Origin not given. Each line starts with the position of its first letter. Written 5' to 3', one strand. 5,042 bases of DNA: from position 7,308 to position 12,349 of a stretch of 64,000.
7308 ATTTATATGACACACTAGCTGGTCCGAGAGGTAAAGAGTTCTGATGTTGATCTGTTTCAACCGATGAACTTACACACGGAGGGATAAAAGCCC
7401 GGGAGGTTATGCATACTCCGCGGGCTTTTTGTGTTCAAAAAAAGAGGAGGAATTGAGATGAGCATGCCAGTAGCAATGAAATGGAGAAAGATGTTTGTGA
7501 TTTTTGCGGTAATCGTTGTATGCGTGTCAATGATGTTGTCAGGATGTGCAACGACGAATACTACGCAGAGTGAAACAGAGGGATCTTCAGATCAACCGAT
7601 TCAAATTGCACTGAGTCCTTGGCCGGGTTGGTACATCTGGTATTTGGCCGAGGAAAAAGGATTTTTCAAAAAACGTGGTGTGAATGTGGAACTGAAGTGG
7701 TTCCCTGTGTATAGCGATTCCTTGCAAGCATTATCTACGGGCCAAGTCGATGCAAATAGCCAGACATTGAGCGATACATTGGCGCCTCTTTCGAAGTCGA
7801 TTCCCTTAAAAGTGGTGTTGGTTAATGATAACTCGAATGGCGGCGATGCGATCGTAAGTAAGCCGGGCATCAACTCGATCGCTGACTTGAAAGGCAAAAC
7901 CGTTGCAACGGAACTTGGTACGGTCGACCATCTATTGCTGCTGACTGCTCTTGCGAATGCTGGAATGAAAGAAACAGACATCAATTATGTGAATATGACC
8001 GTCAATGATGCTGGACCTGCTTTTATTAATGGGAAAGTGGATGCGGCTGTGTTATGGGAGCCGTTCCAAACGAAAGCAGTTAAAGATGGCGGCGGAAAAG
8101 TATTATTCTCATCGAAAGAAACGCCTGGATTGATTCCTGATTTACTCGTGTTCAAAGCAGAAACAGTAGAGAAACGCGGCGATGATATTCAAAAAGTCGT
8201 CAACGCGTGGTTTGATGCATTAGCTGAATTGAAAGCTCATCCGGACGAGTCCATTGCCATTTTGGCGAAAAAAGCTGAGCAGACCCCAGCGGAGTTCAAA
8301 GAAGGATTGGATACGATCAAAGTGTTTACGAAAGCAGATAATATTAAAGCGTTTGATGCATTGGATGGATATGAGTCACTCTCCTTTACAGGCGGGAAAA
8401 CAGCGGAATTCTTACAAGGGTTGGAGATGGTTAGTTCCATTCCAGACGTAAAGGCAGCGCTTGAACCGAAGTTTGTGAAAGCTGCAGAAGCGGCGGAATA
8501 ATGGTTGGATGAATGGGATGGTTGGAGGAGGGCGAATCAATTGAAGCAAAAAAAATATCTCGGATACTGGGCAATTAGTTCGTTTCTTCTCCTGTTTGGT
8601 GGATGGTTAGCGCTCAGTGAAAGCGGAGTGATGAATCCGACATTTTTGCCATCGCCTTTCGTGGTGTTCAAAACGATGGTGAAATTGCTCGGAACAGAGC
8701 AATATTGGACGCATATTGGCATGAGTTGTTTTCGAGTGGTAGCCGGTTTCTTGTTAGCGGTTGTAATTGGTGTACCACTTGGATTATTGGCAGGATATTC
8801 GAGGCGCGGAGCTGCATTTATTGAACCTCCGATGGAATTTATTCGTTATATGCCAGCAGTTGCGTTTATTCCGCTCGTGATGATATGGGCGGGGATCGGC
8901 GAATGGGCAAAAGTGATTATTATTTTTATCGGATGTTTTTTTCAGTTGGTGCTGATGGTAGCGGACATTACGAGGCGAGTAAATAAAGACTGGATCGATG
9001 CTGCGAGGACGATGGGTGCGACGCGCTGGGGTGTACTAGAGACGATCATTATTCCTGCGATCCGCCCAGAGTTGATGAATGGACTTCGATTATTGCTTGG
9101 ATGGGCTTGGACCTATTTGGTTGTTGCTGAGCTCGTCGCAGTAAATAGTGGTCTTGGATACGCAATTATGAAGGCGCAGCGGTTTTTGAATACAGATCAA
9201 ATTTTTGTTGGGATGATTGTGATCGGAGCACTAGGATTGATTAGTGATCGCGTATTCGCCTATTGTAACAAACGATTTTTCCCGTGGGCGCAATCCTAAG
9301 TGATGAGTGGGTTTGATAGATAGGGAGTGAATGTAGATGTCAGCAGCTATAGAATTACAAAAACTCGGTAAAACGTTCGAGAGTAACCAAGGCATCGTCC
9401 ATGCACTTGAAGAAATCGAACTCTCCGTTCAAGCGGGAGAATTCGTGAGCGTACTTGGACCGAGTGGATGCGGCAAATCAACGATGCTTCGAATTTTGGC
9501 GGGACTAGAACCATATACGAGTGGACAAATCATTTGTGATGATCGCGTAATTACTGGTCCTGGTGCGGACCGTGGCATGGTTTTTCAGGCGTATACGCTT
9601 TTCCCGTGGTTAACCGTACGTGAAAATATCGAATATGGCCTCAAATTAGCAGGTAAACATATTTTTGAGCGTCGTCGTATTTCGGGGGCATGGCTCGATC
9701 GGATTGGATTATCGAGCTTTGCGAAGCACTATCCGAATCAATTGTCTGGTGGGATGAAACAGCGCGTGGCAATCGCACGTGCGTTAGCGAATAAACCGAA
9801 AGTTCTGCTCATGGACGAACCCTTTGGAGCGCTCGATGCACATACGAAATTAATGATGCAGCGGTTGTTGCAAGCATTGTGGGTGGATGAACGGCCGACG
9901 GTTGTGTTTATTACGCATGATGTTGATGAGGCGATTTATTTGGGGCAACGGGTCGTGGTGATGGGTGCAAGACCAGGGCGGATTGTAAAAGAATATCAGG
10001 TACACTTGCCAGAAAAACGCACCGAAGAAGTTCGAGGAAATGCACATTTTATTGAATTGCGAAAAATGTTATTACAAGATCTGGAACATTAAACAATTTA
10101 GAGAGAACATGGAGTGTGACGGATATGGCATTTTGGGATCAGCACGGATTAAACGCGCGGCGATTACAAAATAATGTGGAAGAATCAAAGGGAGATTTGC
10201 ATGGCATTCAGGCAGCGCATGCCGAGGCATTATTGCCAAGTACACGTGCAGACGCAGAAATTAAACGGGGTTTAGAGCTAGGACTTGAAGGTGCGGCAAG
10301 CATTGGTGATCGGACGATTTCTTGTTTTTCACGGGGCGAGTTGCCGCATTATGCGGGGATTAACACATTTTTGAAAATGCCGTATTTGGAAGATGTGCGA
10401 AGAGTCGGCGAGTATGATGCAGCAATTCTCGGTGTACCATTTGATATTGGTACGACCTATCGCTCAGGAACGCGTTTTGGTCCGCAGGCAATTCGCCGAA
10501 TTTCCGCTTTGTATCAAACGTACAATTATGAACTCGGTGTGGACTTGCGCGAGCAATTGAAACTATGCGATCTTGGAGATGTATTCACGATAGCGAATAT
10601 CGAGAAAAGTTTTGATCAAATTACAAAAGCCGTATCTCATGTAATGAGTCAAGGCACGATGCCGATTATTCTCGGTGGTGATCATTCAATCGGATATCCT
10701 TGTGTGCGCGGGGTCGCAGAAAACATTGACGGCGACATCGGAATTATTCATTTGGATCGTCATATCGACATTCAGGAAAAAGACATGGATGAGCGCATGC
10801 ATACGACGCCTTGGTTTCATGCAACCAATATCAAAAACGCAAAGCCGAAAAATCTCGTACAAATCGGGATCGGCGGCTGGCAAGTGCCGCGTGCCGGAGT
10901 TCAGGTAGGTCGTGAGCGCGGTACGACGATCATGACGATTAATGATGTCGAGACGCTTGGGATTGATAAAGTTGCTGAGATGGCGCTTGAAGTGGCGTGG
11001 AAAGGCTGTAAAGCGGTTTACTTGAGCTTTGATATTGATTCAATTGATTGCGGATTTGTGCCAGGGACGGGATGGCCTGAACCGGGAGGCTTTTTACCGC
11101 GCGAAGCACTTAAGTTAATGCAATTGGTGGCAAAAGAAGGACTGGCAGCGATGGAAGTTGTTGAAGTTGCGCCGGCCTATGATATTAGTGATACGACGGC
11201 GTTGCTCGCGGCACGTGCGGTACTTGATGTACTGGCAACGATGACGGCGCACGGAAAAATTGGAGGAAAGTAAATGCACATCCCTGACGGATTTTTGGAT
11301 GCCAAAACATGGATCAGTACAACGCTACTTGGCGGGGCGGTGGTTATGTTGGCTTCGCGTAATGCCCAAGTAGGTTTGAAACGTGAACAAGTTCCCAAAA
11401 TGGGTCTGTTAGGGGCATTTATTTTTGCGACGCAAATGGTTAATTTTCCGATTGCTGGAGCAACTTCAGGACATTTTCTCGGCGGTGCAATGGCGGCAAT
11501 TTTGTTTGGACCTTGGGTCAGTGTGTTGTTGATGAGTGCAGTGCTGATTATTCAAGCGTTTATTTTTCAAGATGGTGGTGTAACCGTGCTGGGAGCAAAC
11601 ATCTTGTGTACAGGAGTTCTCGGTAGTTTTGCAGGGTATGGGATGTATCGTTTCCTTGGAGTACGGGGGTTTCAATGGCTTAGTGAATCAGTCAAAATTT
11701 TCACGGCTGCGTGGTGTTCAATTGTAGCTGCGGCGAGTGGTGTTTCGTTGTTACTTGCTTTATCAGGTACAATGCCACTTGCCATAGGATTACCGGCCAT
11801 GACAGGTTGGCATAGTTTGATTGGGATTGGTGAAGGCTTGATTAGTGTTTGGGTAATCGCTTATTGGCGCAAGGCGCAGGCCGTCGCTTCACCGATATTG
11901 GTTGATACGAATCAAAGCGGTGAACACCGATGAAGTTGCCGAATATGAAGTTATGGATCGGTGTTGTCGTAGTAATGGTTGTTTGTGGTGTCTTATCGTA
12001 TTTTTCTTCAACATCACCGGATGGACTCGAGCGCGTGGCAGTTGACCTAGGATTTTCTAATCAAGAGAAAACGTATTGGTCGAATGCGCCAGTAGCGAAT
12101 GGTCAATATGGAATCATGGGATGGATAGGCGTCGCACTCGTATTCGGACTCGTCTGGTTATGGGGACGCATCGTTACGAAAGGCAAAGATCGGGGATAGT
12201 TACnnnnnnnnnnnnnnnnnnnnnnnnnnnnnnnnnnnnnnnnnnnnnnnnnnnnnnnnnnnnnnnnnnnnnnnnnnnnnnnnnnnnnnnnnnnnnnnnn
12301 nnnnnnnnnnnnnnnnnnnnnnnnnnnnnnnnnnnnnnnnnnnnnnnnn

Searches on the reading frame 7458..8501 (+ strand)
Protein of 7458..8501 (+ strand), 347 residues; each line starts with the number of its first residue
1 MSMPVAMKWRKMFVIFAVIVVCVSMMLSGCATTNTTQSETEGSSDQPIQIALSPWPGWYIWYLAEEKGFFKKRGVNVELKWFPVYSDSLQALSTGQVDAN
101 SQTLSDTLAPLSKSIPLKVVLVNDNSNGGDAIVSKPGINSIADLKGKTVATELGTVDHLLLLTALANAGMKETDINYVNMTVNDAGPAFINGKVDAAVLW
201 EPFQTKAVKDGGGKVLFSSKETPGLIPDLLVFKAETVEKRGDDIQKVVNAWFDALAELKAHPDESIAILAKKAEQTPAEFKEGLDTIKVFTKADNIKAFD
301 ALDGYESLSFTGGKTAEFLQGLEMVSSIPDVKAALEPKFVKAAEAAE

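Call 7: search_protein_families(library=pfam, proteins=[window:7458-8501:+])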
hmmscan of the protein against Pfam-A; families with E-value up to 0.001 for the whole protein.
window:7458-8501:+ (347 aa): 4 families
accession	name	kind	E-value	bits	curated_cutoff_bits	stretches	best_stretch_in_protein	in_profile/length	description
PF09084.16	NMT1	-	3.5e-28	99.4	20.5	1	60-264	6-215/216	NMT1/THI5 like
PF13379.11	NMT1_2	-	2.1e-16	60.9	24.7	1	49-259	9-239/252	NMT1-like family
PF12974.12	Phosphonate-bd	-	0.00011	22.2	27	1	73-216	27-184/242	ABC transporter, phosphonate, periplasmic substrate-binding protein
PF03180.19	Lipoprotein_9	-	0.00089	18.9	27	0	65-179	16-131/236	NlpA lipoprotein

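Call 8: search_protein_families(library=ncbifam, proteins=[window:7458-8501:+])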
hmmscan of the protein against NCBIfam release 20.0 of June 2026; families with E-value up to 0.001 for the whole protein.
window:7458-8501:+ (347 aa): 7 families
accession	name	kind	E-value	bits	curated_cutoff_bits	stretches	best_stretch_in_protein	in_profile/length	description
TIGR01728.1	SsuA_fam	subfamily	1.3e-62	211.7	163.5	1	48-341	1-290/290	aliphatic sulfonate ABC transporter substrate-binding protein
TIGR03427.1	ABC_peri_uca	equivalog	7.1e-39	133.9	333.9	1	49-301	5-264/328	putative urea ABC transporter substrate-binding protein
NF008588.0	PRK11553.1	subfamily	3.3e-25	88.7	299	1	45-275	24-257/319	aliphatic sulfonate ABC transporter substrate-binding protein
TIGR01729.1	taurine_ABC_bnd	equivalog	1.6e-20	73.8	304.25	1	68-265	20-220/300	taurine ABC transporter substrate-binding protein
NF008553.0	PRK11480.1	equivalog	1.3e-14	54.1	490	1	66-263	42-240/320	taurine ABC transporter substrate-binding protein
NF040735.1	SBP_SaoX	equivalog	5.9e-14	51.9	300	1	63-273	20-233/330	ABC transporter substrate-binding subunit SaoX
TIGR02122.1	TRAP_TAXI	subfamily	1e-05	24.6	84.35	1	135-199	130-196/320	TAXI family TRAP transporter solute-binding subunit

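Call 21: find_related_loci(query=window:7458-8501:+, collection=genome_contigs, flank=10000)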
Query window:7458-8501:+ (347 aa) in genome_contigs; peptide patterns used: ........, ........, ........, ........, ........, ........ (x = any residue, [..] = any of these).
315 stretches matched a pattern; 126 encode a relative of the query (tblastn E <= 1e-3); the best 80 are kept; 80 distinct loci.
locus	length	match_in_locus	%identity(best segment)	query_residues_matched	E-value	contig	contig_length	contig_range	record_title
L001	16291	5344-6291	73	28-343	6e-156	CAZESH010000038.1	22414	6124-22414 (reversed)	MAG TPA_asm: uncultured Bacillales bacterium isolate SRP323688_co1_9 genome assembly, contig: NODE_3934_length_22414_cov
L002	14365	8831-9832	69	10-343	5e-153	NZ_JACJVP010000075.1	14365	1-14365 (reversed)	Cohnella nanjingensis strain DSM 28246 contig_75, whole genome shotgun sequence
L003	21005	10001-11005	67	7-343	1e-150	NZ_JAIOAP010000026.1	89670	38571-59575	Cohnella silvisoli strain NL03-T5 NODE_26_length_89670_cov_26.394660, whole genome shotgun sequence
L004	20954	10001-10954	71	23-343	2e-150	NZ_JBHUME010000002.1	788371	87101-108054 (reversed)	Paenibacillus gansuensis strain KCTC 3950 platanus_K_21_77_2, whole genome shotgun sequence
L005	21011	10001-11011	67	10-344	4e-149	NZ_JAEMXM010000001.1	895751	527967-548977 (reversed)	Paenibacillus alkalitolerans strain YIM B00362 = KCTC 43272 Scaffold1, whole genome shotgun sequence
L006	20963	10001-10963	68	18-340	3e-148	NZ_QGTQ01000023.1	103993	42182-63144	Paenibacillus cellulosilyticus strain CECT 5696 Ga0244610_123, whole genome shotgun sequence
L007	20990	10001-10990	67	10-343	3e-148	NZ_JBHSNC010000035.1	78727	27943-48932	Cohnella yongneupensis strain KACC 11768 platanus_K_default_35, whole genome shotgun sequence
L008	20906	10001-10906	73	42-343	5e-148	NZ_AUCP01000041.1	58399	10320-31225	Cohnella thermotolerans DSM 17683 G485DRAFT_scaffold00027.27_C, whole genome shotgun sequence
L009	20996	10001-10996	68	8-339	2e-147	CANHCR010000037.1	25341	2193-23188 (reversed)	MAG: Bacillales bacterium isolate RE-18aug17-241 genome assembly, contig: RE-18aug17-C2478, whole genome shotgun sequenc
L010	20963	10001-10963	67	18-340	5e-147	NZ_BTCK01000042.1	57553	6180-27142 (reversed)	Paenibacillus sp. CCS19 sequence042, whole genome shotgun sequence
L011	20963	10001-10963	67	18-340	7e-147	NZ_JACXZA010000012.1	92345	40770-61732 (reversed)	Paenibacillus terricola strain PR3 contig12, whole genome shotgun sequence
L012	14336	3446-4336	74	47-343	2e-146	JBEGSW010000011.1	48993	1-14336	MAG: Bacillota bacterium isolate pringlecreek_2019_sw_WHONDRS-S19S_0025_B_bin.82 scaffold_955324, whole genome shotgun s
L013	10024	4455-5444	66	9-342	1e-145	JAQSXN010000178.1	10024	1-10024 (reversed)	MAG: Paenibacillus sp. isolate L_E1_T20_A_bin.153 scaffold_17592, whole genome shotgun sequence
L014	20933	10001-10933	68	28-340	1e-142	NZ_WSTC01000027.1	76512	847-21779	Paenibacillus sp. MMS18-CY102 27, whole genome shotgun sequence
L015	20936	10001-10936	68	29-342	2e-142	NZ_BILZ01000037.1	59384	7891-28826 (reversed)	Paenibacillus kobensis NBRC 15729 PKO01S_CON000037, whole genome shotgun sequence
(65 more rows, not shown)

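Call 47: search_solved_structures(query=window:7458-8501:+, max_evalue=0.00001)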
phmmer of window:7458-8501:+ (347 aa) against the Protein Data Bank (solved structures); distinct sequences matched with E-value up to 0.00001: 6.
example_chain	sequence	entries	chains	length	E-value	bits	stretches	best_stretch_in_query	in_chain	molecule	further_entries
2x26_A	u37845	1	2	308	3.7e-20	75.5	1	63-273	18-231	PERIPLASMIC ALIPHATIC SULPHONATES-BINDING PROTEIN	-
3e4r_A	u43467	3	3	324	2.7e-14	56.3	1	59-274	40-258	Nitrate transport protein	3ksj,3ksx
6ssy_A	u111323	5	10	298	1.2e-13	54.1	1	67-263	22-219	Taurine-binding periplasmic protein | Taurine ABC transporter substrate-binding protein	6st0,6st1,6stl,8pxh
3qsl_A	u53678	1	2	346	3.6e-09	39.4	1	47-211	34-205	Putative exported protein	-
4h6d_F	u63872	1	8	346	5.8e-07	32.2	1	53-204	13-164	Pyrimidine precursor biosynthesis enzyme THI5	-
4h65_A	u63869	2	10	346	1.4e-06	30.9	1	53-204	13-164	Pyrimidine precursor biosynthesis enzyme THI5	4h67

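Call 71: find_encoding_contigs(protein=window:7458-8501:+, flank=3000, max_places=10)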
Protein window:7458-8501:+ (347 aa): 2 contigs read that carry it; 1 place shown.
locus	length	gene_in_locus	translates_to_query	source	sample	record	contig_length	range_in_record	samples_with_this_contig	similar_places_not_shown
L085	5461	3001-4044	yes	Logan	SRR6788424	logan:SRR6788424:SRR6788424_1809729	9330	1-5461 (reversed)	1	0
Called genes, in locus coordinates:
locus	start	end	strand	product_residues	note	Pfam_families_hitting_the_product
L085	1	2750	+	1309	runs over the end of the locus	PF17892:Cadherin_5, PF17963:Big_9, PF17803:Cadherin_4, PF17963:Big_9, PF17803:Cadherin_4, PF17892:Cadherin_5, PF17963:Big_9, PF17803:Cadherin_4, +5 more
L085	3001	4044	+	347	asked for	PF13379:NMT1_2, PF09084:NMT1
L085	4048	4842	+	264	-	PF00528:BPD_transp_1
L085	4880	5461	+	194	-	?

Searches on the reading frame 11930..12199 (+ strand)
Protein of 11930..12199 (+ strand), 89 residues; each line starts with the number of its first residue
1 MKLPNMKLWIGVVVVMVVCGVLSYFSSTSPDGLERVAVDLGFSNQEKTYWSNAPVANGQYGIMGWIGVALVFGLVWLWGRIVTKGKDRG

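Call 7: search_protein_families(library=pfam, proteins=[window:11930-12199:+])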
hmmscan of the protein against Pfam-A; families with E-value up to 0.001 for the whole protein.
window:11930-12199:+ (89 aa): 1 family
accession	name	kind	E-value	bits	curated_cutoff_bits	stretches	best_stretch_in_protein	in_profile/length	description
PF13190.11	PDGLE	-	6.6e-10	39.2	27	1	8-47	4-44/102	PDGLE domain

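Call 8: search_protein_families(library=ncbifam, proteins=[window:11930-12199:+])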
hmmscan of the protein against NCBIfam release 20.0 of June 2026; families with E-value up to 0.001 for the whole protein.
window:11930-12199:+ (89 aa): 1 family
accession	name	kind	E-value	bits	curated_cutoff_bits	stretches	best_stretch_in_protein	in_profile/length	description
NF004934.0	PRK06287.1-5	equivalog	0.00016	21.7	115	1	2-40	2-41/99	cobalt transport protein CbiN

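Call 46: find_encoding_contigs(protein=window:11930-12199:+, flank=10000, max_places=10)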
Protein window:11930-12199:+ (89 aa): 5 contigs read that carry it; 4 places shown.
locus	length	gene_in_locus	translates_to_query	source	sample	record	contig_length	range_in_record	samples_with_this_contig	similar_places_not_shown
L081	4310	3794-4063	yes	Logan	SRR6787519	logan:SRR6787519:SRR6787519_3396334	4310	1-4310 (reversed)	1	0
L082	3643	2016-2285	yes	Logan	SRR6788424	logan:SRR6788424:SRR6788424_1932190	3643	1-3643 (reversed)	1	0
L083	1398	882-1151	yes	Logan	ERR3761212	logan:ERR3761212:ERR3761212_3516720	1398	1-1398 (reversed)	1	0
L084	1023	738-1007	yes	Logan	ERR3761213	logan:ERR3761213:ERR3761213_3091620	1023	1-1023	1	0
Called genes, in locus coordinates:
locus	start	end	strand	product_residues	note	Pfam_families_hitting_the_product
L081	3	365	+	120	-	?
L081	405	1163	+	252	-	PF00528:BPD_transp_1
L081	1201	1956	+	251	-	PF00005:ABC_tran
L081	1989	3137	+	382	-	PF00491:Arginase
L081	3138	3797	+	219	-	PF01891:CbiM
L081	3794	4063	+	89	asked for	PF13190:PDGLE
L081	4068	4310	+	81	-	?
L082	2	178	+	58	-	?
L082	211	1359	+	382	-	PF00491:Arginase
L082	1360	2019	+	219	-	PF01891:CbiM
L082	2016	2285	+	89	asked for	PF13190:PDGLE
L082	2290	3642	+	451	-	?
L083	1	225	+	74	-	?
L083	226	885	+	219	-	PF01891:CbiM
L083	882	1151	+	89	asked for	PF13190:PDGLE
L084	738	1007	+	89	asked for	PF13190:PDGLE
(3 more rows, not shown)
